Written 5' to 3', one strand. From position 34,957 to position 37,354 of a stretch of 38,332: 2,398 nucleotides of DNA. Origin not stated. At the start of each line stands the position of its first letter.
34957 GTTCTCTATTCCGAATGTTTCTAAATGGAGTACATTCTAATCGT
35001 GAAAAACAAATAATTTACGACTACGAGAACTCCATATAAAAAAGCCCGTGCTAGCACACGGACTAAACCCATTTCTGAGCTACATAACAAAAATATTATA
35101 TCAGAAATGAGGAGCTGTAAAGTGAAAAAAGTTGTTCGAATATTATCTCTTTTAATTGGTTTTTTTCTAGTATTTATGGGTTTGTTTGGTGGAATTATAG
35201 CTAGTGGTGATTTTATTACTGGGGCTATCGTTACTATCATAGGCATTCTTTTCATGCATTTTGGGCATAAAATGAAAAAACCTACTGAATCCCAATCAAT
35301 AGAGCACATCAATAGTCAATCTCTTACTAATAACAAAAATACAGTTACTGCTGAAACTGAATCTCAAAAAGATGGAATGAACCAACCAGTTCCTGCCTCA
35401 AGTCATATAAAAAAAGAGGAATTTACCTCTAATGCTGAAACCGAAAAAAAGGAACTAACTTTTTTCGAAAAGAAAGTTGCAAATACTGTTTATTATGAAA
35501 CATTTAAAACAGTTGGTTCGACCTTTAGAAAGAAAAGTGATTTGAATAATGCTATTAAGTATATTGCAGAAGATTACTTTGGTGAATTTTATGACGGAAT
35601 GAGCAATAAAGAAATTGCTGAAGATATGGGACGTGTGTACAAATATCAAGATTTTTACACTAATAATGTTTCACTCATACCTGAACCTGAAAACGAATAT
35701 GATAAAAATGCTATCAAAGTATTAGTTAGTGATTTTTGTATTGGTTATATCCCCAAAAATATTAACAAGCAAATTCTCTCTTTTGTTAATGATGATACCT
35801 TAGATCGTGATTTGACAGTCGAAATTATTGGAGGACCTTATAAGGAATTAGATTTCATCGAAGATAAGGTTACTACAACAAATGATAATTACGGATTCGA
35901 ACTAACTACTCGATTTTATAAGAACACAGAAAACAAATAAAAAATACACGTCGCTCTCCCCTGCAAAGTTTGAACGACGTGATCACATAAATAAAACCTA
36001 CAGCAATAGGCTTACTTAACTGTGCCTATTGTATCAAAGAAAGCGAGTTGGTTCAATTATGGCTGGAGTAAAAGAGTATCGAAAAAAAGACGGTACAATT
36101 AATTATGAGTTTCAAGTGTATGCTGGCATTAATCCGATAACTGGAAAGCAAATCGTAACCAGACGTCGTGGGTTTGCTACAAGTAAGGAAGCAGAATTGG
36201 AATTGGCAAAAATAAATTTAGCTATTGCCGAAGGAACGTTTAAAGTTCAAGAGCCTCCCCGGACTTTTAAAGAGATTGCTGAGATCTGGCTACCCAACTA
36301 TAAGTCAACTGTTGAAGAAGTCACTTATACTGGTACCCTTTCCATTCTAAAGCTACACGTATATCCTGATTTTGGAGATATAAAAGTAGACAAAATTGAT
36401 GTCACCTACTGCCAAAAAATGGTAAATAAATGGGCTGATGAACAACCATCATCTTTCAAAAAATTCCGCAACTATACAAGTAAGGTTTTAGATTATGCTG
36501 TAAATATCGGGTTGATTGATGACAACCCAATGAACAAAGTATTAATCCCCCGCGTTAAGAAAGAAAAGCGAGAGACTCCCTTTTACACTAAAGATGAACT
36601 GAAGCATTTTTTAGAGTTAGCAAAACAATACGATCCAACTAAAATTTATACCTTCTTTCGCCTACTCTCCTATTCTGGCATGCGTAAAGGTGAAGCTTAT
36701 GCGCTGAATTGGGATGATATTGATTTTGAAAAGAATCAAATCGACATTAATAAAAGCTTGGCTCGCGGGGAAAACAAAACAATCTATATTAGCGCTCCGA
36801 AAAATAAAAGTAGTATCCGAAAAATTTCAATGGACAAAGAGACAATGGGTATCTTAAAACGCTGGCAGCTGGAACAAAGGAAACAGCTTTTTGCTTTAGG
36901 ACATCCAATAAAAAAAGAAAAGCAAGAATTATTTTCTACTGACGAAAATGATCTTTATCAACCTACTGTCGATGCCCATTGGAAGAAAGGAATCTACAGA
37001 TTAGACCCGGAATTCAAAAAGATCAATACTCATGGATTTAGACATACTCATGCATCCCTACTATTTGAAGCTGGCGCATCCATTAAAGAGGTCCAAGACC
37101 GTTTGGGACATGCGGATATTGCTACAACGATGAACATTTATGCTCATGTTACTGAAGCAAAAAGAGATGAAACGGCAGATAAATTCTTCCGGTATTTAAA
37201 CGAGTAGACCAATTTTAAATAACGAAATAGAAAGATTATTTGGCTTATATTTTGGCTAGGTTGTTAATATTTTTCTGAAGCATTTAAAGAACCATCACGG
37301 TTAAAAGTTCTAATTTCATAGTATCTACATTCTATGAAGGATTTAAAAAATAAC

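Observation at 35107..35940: Membrane-tethered HIRAN-domain protein in the superinfection-exclusion position between immA and int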

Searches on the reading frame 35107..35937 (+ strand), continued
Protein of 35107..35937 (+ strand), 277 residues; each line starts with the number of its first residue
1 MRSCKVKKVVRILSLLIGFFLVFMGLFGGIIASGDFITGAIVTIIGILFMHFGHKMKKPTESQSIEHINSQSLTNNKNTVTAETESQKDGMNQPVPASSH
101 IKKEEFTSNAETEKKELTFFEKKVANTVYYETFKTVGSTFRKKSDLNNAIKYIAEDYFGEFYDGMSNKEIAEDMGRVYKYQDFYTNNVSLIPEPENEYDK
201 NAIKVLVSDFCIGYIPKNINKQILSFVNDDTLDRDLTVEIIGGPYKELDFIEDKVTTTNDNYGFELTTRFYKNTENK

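Call 42: search_protein_representatives(alignment_id=A1)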
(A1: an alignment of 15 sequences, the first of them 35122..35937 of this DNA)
Query: 15 sequences, 217 profile positions. Proteins with E-value up to 0.001 (for the whole library): 8885; up to 1e-10: 1490; up to 1e-30: 412. The best 150 are listed.
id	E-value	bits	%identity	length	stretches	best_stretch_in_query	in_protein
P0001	2.9e-70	253.1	-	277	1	5-215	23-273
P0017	2.1e-62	227.4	-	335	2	68-212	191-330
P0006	7.3e-62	225.7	-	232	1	3-215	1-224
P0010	6.2e-54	199.7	-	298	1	19-215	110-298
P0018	2.0e-51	191.5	-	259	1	15-210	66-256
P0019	2.3e-49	184.8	-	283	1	33-215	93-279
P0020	5.1e-49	183.7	-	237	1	41-215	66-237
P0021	6.5e-49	183.3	-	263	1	19-215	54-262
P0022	1.2e-48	182.5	-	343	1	40-215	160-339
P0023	2.0e-48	181.7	-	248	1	22-212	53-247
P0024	7.2e-48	179.9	-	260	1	20-213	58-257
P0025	1.2e-47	179.2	-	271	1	49-214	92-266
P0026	5.9e-47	176.9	-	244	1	48-214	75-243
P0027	9.7e-47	176.2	-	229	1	5-214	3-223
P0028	9.8e-47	176.2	-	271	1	41-213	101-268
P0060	1.7e-43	165.6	-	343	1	70-215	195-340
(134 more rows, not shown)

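Call 44: fold_search(model_id=the predicted structure, library=pdb)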
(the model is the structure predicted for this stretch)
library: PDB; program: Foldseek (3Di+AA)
matches with E <= 10: 439; with E <= 0.001: 0
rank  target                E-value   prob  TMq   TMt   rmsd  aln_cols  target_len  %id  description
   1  6kcs_A                1.5e-03  1.00  0.20  0.44  10.9       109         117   23  Crystal structure of HIRAN domain of HLTF in complex with duplex DNA (released 2020-06-10)
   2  4xzg_H                1.6e-03  1.00  0.21  0.43  10.5       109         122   23  Crystal structure of HIRAN domain of human HLTF (released 2015-04-15)
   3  4xzg_A                1.8e-03  1.00  0.21  0.44  10.6       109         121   22  Crystal structure of HIRAN domain of human HLTF (released 2015-04-15)
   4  4s0n_D                2.6e-03  1.00  0.21  0.43  10.2       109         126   22  Crystal Structure of HLTF HIRAN Domain bound to DNA (released 2015-05-27)
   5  4s0n_C                2.6e-03  1.00  0.21  0.42  10.7       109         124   20  Crystal Structure of HLTF HIRAN Domain bound to DNA (released 2015-05-27)
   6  4xzf_A                2.9e-03  1.00  0.21  0.44  10.6       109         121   21  Crystal structure of HIRAN domain of human HLTF in complex with DNA (released 2015-04-15)
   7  4xzg_F                3.1e-03  1.00  0.23  0.47   8.8       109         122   24  Crystal structure of HIRAN domain of human HLTF (released 2015-04-15)
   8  4s0n_A                3.7e-03  1.00  0.22  0.45  10.0       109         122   24  Crystal Structure of HLTF HIRAN Domain bound to DNA (released 2015-05-27)
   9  4xzg_G                3.7e-03  1.00  0.20  0.42  10.2       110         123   24  Crystal structure of HIRAN domain of human HLTF (released 2015-04-15)
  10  3k2y_D                3.9e-03  1.00  0.26  0.63   7.3       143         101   16  Crystal structure of protein lp_0118 from Lactobacillus plantarum,northeast structural genomics consortium target LpR9 (released 2009-11-17)
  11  4s0n_B                4.4e-03  1.00  0.21  0.43  10.4       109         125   21  Crystal Structure of HLTF HIRAN Domain bound to DNA (released 2015-05-27)
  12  4xzg_C                4.9e-03  1.00  0.25  0.53   9.3       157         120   17  Crystal structure of HIRAN domain of human HLTF (released 2015-04-15)
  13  3k2y_B                6.6e-03  1.00  0.26  0.61   7.3       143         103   16  Crystal structure of protein lp_0118 from Lactobacillus plantarum,northeast structural genomics consortium target LpR9 (released 2009-11-17)
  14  3k2y_A                8.4e-03  1.00  0.26  0.60   7.2       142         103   15  Crystal structure of protein lp_0118 from Lactobacillus plantarum,northeast structural genomics consortium target LpR9 (released 2009-11-17)
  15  5bnh_A                1.0e-02  1.00  0.22  0.46   9.4       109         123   24  Crystal structure of the HLTF HIRAN domain with a ssDNA fragment (released 2016-05-25)
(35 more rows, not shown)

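Call 54: search_solved_structures(query=A1, max_evalue=1, show_alignments=3)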
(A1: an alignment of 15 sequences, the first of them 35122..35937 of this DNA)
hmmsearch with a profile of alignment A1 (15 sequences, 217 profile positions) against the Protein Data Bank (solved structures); distinct sequences matched with E-value up to 1: 8.
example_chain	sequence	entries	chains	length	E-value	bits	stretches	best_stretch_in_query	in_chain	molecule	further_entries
2mzn_A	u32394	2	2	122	2.7e-09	40.7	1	127-174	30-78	Helicase-like transcription factor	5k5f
4xzf_A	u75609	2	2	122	2.7e-09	40.7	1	127-174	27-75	Helicase-like transcription factor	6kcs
5bnh_A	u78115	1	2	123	2.7e-09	40.7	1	127-174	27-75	Helicase-like transcription factor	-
4s0n_A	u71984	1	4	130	3.1e-09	40.5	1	128-174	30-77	Helicase-like transcription factor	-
4xzg_A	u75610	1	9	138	3.5e-09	40.3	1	128-174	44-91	Helicase-like transcription factor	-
3k2y_A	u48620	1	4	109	0.0063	19.9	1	131-175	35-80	uncharacterized protein lp_0118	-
7kd3_A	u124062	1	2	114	0.54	13.6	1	163-190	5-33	Putative transcriptional regulator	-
2zw9_A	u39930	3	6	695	0.8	13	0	141-173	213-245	Leucine carboxyl methyltransferase 2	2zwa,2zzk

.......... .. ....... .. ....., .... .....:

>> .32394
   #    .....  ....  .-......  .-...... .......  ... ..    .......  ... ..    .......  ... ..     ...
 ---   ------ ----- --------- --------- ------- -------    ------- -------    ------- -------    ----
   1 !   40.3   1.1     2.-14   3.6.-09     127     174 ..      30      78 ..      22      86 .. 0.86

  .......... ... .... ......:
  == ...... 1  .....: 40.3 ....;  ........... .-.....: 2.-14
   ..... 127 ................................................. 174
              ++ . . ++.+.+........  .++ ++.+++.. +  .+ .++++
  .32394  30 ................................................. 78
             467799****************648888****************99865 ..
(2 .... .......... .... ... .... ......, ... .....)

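Call 56: find_related_loci(query=A1, collection=genome_contigs, flank=4000)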
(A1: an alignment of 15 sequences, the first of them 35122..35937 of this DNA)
Query A1 (272 aa) in genome_contigs; peptide patterns used: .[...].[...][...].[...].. (x = any residue, [..] = any of these).
600 stretches matched a pattern (row limit reached: there are more); 109 encode a relative of the query (tblastn E <= 1e-3); the best 80 are kept; 80 distinct loci.
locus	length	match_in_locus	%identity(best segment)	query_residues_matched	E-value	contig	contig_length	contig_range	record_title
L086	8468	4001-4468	39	99-261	8e-28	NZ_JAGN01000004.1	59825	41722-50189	Atopobacter phocae ATCC BAA-285 L866DRAFT_scaffold00004.4_C, whole genome shotgun sequence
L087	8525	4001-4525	34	88-265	4e-20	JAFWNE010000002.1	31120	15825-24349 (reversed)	MAG: Mogibacterium sp. isolate RGIG5892 Sheep_Jejunum-4__c10046, whole genome shotgun sequence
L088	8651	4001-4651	29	3-259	5e-18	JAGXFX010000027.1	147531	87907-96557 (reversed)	MAG: Soehngenia sp. isolate LH_M25 k141_1595640, whole genome shotgun sequence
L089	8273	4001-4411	37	115-259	3e-15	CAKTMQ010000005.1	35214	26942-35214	MAG: uncultured Oscillospiraceae bacterium isolate REFINED_METABAT215_TOP10_CONTIGS_1500_ASSEMBLY_K77_MERGED__Hadza_MoBi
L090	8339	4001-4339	38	154-265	5e-15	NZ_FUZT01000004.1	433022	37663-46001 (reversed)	Maledivibacter halophilus strain M1, whole genome shotgun sequence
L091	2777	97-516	34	128-259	2e-13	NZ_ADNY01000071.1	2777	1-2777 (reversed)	Lactobacillus amylolyticus DSM 11664 contig00103, whole genome shotgun sequence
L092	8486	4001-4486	30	78-241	3e-13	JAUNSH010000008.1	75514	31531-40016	MAG: Eubacteriales bacterium isolate S4M_St_6 NODE_95_length_75514_cov_14.094926, whole genome shotgun sequence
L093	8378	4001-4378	36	126-259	3e-13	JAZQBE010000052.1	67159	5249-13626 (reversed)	MAG: Shuttleworthella sp. isolate T1900044642_TS20190108.MAGScoT_cleanbin_000004 SGB_1274_k141_762768, whole genome shot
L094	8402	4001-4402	33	128-258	5e-13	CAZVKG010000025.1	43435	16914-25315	MAG TPA_asm: uncultured Eubacteriales bacterium isolate SRP241341_co1_252 genome assembly, contig: NODE_1047_length_4343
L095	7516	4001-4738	25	1-267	2e-12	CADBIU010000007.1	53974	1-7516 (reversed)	MAG: uncultured Lachnospiraceae bacterium isolate RUG14002 genome assembly, contig: RUG14002_asm_7, whole genome shotgun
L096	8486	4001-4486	31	123-271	4e-12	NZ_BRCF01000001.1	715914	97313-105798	Sporosarcina sp. NCCP-2716 sequence01, whole genome shotgun sequence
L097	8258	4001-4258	40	171-260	4e-12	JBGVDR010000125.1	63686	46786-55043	MAG: Faecousia sp. isolate fecal_MAG_432 fecal_MAG_432_contig_0125, whole genome shotgun sequence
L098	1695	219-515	32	163-262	5e-11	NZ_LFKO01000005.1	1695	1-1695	Salinicoccus sp. YB14-2 Scaffold5, whole genome shotgun sequence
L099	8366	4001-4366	32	126-254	6e-11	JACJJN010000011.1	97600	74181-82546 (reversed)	Lacrimispora saccharolytica strain An817 An817_NODE_11_length_97600_cov_62.0071, whole genome shotgun sequence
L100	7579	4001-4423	30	97-241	3e-10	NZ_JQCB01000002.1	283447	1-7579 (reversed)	Furfurilactobacillus siliginis strain DSM 22696 Scaffold2, whole genome shotgun sequence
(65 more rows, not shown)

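Call 70: search_protein_families(library=pfam, proteins=[L002:3704-4447:+, L001:3974-4783:+, L003:3683-4450:+, P0005, P0010, P0060, P0017], max_evalue=0.01)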
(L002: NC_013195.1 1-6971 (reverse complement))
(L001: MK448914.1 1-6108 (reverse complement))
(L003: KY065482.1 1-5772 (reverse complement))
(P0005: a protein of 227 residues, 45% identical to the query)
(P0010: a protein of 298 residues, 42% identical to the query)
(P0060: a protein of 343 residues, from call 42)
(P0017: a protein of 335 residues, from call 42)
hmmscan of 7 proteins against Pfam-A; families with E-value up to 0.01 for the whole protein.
L002:3704-4447:+ (248 aa): 1 family
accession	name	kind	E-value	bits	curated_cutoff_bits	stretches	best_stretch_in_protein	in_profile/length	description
PF08797.16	HIRAN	-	3.4e-12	46.4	24.7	1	162-221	25-82/96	HIRAN domain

L001:3974-4783:+ (270 aa): 1 family
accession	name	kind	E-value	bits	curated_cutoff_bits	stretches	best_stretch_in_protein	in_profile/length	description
PF08797.16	HIRAN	-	4.2e-10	39.7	24.7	1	70-138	24-90/96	HIRAN domain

L003:3683-4450:+ (256 aa): 1 family
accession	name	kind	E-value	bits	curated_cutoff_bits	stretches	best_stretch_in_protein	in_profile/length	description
PF08797.16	HIRAN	-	4.2e-10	39.8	24.7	1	166-224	24-83/96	HIRAN domain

P0005 (227 aa): 2 families
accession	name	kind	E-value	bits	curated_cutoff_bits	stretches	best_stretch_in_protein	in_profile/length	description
PF08797.16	HIRAN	-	2.4e-09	37.3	24.7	1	140-182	27-70/96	HIRAN domain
PF01134.28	GIDA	-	0.0029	17.2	22.1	1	35-135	244-343/391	Glucose inhibited division protein A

P0010 (298 aa): 2 families
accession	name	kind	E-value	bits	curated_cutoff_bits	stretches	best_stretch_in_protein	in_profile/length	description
PF14020.11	DUF4236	-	2.1e-20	73.4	27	1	3-55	1-54/55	Protein of unknown function (DUF4236)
PF08797.16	HIRAN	-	1.2e-07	31.9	24.7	1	206-252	24-71/96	HIRAN domain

P0060 (343 aa): 2 families
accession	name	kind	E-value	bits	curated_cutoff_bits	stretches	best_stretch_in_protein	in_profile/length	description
PF08797.16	HIRAN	-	6.5e-09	35.9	24.7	1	241-292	17-69/96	HIRAN domain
PF24445.1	DUF7564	-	0.003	18.4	32.2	1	3-54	8-59/76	Family of unknown function (DUF7564)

P0017 (335 aa): 3 families
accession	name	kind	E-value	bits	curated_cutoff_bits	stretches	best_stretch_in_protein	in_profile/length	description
PF08797.16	HIRAN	-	6.5e-17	61.6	24.7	2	246-293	24-72/96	HIRAN domain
PF18219.6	SidC_N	-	0.003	17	25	1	6-68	104-167/465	SidC N-terminal domain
PF17126.11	RsmF_methylt_CI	-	0.0081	16.6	27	0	89-121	17-49/61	RsmF rRNA methyltransferase first C-terminal domain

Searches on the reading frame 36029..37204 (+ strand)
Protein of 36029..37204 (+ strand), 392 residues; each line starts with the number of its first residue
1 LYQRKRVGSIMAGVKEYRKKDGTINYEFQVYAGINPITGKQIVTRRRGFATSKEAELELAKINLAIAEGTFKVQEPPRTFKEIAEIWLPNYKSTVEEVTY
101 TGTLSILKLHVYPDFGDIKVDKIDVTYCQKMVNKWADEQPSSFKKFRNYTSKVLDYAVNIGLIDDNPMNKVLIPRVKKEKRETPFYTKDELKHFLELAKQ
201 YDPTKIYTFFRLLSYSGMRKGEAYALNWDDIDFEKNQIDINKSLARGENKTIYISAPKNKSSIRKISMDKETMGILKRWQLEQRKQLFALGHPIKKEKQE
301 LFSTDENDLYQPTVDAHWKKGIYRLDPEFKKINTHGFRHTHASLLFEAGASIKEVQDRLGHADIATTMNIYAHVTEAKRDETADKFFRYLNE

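Call 3: search_protein_families(library=pfam, proteins=[window:36029-37204:+], max_evalue=1)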
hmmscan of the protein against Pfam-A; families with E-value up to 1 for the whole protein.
window:36029-37204:+ (392 aa): 5 families
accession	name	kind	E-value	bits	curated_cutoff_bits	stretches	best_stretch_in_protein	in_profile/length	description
PF00589.27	Phage_integrase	-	8.2e-27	94.5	27.1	1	186-376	3-170/172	Phage integrase family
PF14659.12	Phage_int_SAM_3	-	3.3e-17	62.9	22.6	1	79-135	1-57/58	Phage integrase, N-terminal SAM-like domain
PF14657.12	Arm-DNA-bind_4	-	6.8e-12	45.2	22.3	1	26-71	2-47/47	Arm DNA-binding domain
PF22022.2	Phage_int_M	-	2.7e-10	40.8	27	1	80-170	1-92/96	Phage integrase central domain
PF16795.10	Phage_integr_3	-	0.009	16.4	27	1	186-273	4-95/161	Archaeal phage integrase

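Call 4: search_protein_families(library=phrogs, proteins=[window:36029-37204:+], max_evalue=0.1)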
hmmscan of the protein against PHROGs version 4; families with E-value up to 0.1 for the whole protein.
window:36029-37204:+ (392 aa): 14 families
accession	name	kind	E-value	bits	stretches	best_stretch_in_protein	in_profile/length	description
phrog_1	-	integration and excision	1.6e-84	286.3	1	17-391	115-452/611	integrase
phrog_216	-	integration and excision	2.9e-37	129.4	1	135-388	8-238/301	integrase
phrog_7685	-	integration and excision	2.1e-22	80.8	1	258-386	123-235/240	integrase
phrog_23783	-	integration and excision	6.3e-20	72.8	1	14-177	3-158/162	integrase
phrog_38497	-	unknown function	1.4e-10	42.1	1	9-53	25-69/69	-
phrog_4710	-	unknown function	6.7e-09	36.6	1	79-243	26-192/211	-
phrog_5127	-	integration and excision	4.7e-07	30.6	1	163-254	177-266/355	integrase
phrog_26960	-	unknown function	1e-06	30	1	15-137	9-128/146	-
phrog_7269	-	integration and excision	4.3e-06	27.6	1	331-378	27-73/89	integrase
phrog_25190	-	integration and excision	0.00069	20.9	1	329-374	44-89/109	integrase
phrog_38686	-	unknown function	0.018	15.5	1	63-143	17-94/254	-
phrog_23271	-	unknown function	0.027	15.4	1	331-376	8-52/67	-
phrog_35951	-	unknown function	0.051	15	0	329-385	18-73/97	-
phrog_645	-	DNA, RNA and nucleotide metabolism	0.078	14.1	0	338-385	26-73/196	Rnase E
